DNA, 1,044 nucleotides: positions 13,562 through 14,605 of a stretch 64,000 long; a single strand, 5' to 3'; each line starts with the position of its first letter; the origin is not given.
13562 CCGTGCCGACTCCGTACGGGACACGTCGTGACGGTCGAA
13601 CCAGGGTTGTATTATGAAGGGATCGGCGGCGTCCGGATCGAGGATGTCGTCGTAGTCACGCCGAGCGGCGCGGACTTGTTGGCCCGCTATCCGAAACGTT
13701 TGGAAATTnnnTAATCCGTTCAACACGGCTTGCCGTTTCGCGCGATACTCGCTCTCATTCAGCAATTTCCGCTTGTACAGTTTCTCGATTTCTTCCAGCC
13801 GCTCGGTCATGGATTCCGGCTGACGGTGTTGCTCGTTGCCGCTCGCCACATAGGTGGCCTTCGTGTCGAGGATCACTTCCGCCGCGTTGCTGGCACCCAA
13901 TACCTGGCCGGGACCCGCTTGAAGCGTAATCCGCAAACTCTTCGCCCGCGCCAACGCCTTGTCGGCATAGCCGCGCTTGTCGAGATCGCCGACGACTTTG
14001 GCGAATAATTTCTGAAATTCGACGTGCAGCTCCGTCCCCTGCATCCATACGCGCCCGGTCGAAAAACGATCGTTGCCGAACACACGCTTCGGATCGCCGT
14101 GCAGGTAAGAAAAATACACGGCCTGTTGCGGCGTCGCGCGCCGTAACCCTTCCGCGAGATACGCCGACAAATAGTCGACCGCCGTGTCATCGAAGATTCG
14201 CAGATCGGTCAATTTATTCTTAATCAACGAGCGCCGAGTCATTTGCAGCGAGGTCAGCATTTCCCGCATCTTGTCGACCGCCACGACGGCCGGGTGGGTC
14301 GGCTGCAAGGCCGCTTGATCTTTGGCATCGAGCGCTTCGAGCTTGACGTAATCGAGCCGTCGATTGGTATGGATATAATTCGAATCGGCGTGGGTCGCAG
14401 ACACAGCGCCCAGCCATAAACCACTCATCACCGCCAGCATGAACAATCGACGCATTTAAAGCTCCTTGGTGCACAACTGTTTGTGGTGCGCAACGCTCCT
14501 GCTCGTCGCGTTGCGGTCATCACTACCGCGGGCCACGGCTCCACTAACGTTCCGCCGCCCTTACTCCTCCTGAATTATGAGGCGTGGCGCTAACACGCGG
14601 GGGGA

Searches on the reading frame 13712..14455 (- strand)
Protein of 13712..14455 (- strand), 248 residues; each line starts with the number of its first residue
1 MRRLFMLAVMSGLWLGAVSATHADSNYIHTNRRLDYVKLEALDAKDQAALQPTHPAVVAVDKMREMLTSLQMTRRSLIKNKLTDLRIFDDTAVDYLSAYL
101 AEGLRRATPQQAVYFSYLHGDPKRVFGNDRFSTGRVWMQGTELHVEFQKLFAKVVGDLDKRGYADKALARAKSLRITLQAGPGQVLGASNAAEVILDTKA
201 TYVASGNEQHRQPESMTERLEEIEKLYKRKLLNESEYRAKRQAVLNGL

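Call 14: search_protein_families(library=pfam, proteins=[window:13712-14455:-])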
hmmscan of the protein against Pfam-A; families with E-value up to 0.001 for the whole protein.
window:13712-14455:- (248 aa): 0 families

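Call 79: find_homologous_proteins(query=window:13712-14455:-, max_evalue=1e-20)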
Query window:13712-14455:- (248 aa): 3 proteins with E <= 1e-20 among 1218 candidates.
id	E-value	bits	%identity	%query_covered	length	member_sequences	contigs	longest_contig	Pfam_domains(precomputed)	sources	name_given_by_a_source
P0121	2.7e-157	539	100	100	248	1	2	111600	-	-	-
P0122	7.3e-137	472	88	100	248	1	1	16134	-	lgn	-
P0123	2.2e-90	320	57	98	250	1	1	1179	-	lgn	-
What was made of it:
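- Tried and rejected: The 111.6-kb source contig could not be reached (call 79).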

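Call 80: find_encoding_contigs(protein=P0122, flank=10000, max_places=3)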
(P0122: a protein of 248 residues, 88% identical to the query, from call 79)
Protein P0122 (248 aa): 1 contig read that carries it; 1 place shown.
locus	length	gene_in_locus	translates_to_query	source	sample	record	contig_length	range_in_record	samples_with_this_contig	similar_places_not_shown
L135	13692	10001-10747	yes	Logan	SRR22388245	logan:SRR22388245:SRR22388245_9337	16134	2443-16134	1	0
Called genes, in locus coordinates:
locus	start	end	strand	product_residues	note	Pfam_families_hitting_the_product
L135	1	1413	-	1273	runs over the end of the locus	-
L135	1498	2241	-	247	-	-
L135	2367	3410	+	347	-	-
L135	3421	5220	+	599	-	-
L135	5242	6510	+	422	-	-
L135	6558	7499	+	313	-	-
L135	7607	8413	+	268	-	PF02230:Abhydrolase_2 (faint), PF00561:Abhydrolase_1, PF12146:Hydrolase_4, PF12697:Abhydrolase_6, PF07819:PGAP1 (weak)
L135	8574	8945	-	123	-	PF10825:DUF2752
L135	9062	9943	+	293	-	PF04972:BON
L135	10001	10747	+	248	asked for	-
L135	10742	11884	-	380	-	PF00557:Peptidase_M24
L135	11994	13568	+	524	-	PF00171:Aldedh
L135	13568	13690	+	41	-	?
